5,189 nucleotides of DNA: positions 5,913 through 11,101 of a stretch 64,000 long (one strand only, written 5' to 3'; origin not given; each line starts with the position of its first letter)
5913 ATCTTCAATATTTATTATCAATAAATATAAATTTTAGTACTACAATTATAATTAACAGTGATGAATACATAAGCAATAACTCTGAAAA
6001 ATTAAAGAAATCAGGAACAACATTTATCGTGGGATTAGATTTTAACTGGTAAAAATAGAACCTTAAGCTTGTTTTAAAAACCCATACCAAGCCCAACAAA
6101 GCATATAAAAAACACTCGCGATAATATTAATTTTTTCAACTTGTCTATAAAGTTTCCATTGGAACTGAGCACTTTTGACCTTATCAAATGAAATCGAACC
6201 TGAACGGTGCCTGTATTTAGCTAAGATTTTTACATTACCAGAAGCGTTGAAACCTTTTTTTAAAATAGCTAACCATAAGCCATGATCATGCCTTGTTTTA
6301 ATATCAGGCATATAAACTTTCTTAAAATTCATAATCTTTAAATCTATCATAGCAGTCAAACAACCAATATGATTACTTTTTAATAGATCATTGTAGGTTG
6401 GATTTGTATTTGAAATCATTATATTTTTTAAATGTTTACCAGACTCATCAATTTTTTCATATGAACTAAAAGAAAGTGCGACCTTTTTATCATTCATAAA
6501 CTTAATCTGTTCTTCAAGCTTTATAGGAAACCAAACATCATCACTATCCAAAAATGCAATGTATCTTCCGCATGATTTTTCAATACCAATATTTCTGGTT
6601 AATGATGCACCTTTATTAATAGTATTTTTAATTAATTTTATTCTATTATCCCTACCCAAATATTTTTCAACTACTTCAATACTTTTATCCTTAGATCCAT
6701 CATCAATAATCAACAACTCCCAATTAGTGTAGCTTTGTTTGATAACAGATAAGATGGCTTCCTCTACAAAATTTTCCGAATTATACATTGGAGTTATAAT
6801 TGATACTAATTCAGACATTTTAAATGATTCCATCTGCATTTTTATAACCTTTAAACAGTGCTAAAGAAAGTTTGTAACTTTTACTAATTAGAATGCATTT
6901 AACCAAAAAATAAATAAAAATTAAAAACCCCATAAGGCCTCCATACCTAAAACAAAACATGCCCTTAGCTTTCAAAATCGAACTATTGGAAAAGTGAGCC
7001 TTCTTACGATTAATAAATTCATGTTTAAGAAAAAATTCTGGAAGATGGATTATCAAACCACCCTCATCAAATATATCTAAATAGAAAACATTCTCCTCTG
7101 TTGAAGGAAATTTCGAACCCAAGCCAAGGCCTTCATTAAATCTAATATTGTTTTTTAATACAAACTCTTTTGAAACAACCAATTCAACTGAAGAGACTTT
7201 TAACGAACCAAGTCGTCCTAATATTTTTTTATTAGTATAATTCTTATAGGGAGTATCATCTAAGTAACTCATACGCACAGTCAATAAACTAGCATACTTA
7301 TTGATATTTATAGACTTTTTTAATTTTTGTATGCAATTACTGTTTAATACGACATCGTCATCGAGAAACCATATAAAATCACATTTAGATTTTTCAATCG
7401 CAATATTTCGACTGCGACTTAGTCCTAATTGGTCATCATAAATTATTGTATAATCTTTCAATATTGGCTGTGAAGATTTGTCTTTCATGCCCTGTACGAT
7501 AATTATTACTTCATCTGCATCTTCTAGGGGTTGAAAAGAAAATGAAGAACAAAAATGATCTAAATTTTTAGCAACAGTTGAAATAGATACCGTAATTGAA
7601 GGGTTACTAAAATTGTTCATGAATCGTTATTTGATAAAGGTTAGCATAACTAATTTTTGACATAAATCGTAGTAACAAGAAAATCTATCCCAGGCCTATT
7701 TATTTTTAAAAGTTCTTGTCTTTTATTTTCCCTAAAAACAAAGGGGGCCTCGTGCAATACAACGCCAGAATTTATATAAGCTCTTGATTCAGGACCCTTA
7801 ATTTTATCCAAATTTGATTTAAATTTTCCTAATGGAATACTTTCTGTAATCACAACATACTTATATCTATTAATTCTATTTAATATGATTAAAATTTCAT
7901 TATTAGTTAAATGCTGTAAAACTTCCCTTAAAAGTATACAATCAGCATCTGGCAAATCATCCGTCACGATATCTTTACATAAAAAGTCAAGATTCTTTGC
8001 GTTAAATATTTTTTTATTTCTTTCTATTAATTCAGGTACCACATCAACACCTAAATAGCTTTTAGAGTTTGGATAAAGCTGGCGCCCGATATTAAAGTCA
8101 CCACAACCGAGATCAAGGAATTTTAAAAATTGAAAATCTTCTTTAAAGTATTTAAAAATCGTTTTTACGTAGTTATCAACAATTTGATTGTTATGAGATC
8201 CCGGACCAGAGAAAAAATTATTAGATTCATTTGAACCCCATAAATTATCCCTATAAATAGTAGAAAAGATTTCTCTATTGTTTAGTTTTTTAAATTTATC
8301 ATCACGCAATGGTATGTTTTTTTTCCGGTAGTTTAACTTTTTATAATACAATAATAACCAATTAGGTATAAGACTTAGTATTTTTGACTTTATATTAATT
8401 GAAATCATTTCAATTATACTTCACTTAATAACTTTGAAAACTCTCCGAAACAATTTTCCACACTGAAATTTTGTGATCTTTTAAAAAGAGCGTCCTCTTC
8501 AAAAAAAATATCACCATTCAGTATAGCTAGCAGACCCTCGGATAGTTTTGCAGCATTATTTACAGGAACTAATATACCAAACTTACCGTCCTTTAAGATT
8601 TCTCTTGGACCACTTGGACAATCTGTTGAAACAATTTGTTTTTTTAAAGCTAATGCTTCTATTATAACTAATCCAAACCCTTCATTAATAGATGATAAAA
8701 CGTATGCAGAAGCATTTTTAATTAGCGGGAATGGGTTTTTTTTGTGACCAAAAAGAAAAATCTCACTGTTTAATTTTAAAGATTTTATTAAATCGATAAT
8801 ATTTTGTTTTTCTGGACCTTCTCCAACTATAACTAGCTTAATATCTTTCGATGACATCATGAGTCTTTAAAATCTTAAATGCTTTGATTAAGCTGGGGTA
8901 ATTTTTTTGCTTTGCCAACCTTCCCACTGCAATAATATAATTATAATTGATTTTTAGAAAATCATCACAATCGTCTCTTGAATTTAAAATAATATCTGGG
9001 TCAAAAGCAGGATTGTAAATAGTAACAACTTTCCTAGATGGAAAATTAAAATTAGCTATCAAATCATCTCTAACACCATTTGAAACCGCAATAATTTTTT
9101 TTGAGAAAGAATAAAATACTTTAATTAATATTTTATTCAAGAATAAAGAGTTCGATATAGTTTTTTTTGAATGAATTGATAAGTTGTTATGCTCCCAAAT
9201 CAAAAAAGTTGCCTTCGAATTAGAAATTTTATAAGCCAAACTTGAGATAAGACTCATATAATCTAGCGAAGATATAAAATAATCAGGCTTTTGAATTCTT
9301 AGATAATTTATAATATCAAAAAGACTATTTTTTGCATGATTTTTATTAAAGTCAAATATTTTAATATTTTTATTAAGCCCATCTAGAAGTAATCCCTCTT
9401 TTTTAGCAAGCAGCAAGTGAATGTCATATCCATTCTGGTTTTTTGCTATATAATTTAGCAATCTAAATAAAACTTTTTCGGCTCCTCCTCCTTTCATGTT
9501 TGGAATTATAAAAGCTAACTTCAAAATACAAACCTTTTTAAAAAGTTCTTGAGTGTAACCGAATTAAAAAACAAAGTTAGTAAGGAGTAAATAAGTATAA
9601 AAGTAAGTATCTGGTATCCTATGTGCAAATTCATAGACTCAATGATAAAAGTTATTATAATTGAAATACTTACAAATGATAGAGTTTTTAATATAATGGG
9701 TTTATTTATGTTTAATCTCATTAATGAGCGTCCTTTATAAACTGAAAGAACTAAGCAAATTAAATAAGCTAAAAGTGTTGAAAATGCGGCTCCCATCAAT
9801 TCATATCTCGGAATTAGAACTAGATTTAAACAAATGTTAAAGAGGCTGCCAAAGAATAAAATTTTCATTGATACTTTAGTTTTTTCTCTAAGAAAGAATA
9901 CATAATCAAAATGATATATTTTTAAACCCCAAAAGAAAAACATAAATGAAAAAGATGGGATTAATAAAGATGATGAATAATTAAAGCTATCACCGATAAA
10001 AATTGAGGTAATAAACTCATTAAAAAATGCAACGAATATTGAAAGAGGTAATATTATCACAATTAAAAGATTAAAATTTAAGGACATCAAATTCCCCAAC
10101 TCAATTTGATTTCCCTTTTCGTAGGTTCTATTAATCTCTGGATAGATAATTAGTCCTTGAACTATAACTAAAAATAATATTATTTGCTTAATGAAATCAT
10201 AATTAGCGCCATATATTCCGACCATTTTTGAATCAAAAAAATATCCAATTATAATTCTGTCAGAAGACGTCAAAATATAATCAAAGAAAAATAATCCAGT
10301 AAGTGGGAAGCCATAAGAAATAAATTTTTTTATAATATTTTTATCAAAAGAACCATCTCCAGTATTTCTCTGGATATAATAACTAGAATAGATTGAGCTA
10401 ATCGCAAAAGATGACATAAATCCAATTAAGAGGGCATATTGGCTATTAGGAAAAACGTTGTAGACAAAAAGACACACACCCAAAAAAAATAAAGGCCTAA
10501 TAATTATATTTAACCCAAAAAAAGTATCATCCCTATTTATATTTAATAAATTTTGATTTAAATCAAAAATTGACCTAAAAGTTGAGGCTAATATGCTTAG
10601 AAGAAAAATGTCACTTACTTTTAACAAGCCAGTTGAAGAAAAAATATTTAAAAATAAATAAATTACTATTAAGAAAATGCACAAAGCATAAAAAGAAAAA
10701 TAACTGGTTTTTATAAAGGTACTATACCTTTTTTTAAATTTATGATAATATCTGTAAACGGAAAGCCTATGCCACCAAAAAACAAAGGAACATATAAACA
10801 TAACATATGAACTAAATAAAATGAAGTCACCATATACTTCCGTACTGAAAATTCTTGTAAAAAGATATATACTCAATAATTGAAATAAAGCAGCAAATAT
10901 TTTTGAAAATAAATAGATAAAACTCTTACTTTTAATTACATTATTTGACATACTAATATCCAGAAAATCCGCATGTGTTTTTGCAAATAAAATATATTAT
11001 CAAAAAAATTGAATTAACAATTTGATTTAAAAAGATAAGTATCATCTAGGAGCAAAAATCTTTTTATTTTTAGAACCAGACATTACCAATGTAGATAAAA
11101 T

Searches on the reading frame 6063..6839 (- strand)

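Call 70: search_protein_families(library=pfam, max_evalue=0.00001, proteins=[window:6063-6839:-])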
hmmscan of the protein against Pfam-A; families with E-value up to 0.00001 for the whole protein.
window:6063-6839:- (258 aa): 3 families
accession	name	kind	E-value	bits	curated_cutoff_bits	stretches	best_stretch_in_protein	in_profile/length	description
PF00535.33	Glycos_transf_2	-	2.4e-34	119.1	23.3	1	13-146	1-137/168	Glycosyl transferase family 2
PF10111.15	Glyco_tranf_2_2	-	2.6e-14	53.8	27.3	1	13-138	1-135/276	Glycosyltransferase like family 2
PF13641.12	Glyco_tranf_2_3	-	7.2e-07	29.9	27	1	12-121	3-117/230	Glycosyltransferase like family 2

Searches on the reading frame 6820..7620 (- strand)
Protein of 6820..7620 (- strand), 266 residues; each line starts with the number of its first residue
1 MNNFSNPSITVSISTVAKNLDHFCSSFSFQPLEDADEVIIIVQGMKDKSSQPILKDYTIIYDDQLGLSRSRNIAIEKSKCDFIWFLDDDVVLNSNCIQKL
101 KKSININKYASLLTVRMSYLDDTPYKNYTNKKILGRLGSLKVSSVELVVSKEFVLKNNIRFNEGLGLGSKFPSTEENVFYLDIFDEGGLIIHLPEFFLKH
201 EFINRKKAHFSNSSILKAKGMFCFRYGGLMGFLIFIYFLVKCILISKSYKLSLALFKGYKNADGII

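Call 70: search_protein_families(library=pfam, max_evalue=0.00001, proteins=[window:6820-7620:-])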
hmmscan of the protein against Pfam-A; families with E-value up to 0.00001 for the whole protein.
window:6820-7620:- (266 aa): 1 family
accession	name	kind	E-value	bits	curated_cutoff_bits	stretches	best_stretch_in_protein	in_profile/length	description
PF00535.33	Glycos_transf_2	-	2.2e-12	47.6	23.3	1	32-129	24-128/168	Glycosyl transferase family 2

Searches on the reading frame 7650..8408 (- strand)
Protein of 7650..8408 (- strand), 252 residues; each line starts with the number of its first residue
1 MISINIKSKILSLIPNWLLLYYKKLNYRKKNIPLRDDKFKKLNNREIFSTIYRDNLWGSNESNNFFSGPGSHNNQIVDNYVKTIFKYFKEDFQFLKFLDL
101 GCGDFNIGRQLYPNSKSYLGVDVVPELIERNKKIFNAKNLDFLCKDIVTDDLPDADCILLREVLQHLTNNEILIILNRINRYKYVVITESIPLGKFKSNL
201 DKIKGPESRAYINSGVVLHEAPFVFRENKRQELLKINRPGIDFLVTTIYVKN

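Call 70: search_protein_families(library=pfam, max_evalue=0.00001, proteins=[window:7650-8408:-])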
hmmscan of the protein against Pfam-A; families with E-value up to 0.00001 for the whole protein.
window:7650-8408:- (252 aa): 5 families
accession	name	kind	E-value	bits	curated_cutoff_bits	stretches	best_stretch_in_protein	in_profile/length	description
PF13649.12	Methyltransf_25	-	1.1e-07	32.8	27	1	98-181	2-91/97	Methyltransferase domain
PF08242.18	Methyltransf_12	-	1.6e-07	32.4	30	1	98-181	1-90/98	Methyltransferase domain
PF08241.18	Methyltransf_11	-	4.3e-07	30.9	21.2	1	98-177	1-81/95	Methyltransferase domain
PF13847.12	Methyltransf_31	-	2.7e-06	27.5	27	1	96-182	6-103/145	Methyltransferase domain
PF00891.24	Methyltransf_2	-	7.8e-06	25.8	22.3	0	39-181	17-154/210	O-methyltransferase domain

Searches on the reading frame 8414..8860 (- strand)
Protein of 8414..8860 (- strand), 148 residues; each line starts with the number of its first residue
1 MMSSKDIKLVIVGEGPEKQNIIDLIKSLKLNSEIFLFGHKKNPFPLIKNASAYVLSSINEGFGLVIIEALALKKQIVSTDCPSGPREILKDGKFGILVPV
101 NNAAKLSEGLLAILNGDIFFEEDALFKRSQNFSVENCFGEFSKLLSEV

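Call 70: search_protein_families(library=pfam, max_evalue=0.00001, proteins=[window:8414-8860:-])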
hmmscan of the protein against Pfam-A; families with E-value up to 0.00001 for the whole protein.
window:8414-8860:- (148 aa): 2 families
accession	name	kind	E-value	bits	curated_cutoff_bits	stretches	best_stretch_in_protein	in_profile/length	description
PF00534.26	Glycos_transf_1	-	7.9e-28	97.6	26.4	1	5-117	46-159/172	Glycosyl transferases group 1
PF13692.12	Glyco_trans_1_4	-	1.7e-23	83.9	27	1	6-115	33-141/142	Glycosyl transferases group 1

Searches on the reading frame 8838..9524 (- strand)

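Call 70: search_protein_families(library=pfam, max_evalue=0.00001, proteins=[window:8838-9524:-])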
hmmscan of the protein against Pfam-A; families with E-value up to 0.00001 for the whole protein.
window:8838-9524:- (228 aa): 1 family
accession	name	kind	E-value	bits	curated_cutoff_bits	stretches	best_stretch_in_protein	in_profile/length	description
PF13439.12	Glyco_transf_4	-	8.6e-12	45.8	28.5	1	13-172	2-165/170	Glycosyltransferase Family 4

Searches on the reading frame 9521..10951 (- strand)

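Call 71: search_protein_families(library=pfam, max_evalue=0.00001, proteins=[window:9521-10951:-])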
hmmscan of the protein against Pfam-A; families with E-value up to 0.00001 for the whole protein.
window:9521-10951:- (476 aa): 2 families
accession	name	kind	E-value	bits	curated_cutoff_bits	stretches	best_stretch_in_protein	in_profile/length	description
PF13440.11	Polysacc_synt_3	-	7.1e-10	39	23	1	78-325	50-290/293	Polysaccharide biosynthesis protein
PF01943.22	Polysacc_synt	-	1e-07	32.1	28.2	1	9-273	4-270/274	Polysaccharide biosynthesis protein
